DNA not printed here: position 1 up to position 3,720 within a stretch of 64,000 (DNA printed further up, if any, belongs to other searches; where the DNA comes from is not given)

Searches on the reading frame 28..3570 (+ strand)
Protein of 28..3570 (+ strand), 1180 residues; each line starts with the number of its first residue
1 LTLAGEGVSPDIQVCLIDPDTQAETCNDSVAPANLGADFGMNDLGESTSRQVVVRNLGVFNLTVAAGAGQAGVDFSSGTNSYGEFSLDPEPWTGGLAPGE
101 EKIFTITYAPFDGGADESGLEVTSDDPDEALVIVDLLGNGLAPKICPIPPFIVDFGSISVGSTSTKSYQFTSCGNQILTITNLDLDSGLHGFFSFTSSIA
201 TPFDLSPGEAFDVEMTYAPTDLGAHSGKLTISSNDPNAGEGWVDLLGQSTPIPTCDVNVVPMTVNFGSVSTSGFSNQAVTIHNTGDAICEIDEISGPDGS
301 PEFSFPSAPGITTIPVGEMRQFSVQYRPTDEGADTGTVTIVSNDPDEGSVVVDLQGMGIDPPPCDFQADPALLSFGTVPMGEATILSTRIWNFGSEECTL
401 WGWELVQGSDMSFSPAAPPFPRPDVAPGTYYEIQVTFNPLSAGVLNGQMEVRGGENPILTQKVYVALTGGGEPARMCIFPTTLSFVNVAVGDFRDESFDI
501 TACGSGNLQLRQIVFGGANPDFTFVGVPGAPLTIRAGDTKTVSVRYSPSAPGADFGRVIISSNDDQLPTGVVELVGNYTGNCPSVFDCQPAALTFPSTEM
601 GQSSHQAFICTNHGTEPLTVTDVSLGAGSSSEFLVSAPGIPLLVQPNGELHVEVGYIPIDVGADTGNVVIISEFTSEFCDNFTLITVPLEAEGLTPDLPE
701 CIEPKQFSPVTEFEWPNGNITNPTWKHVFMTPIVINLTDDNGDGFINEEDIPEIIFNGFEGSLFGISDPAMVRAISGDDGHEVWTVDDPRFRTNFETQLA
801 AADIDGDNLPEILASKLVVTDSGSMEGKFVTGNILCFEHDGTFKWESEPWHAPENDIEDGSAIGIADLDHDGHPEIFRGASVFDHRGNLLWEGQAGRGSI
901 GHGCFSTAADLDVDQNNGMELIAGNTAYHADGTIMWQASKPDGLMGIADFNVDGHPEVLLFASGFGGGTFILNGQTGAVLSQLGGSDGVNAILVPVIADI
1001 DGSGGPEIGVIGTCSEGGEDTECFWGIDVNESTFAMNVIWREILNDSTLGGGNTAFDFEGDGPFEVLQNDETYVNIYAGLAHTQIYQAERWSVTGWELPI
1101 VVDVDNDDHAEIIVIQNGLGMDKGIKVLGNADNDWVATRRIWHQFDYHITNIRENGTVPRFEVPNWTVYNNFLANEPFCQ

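Call 6: search_protein_families(library=pfam, proteins=[window:28-3570:+], max_evalue=0.001)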
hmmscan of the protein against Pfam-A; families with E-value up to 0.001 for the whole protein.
window:28-3570:+ (1180 aa): 9 families
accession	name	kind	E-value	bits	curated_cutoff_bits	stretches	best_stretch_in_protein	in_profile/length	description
PF15780.11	ASH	-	1.9e-38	131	27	3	262-345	12-93/98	Abnormal spindle-like microcephaly-assoc'd, ASPM-SPD-2-Hydin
PF22073.2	Cep192_D4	-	2.1e-34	118.5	35.5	2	153-234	11-95/112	Cep192 domain 4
PF22544.2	HYDIN_VesB_CFA65-like_Ig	-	3.4e-34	117.5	25.5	2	152-235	9-88/100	HYDIN/CFA65/VesB-like, Ig-like domain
PF07610.17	DUF1573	-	6.3e-20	71.5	26.1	1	153-237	8-87/98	Protein of unknown function (DUF1573)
PF12371.14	TMEM131_like_N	-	5.1e-13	49.5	28.8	0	588-670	3-82/84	Transmembrane protein 131-like N-terminal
PF24507.1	Ig_CFAP65_4th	-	3.3e-11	43.9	27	0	533-576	33-74/76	CFAP65, fourth Ig-like domain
PF13517.12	FG-GAP_3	-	1.2e-09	39.1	26.9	0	834-877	20-60/61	FG-GAP-like repeat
PF01839.29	FG-GAP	-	3.9e-08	33.5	22.1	0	947-979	7-34/37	FG-GAP repeat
PF21348.3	RGL11_C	-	0.00011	21.6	27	0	862-926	237-295/490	Rhamnogalacturonan lyase family 11, C-terminal domain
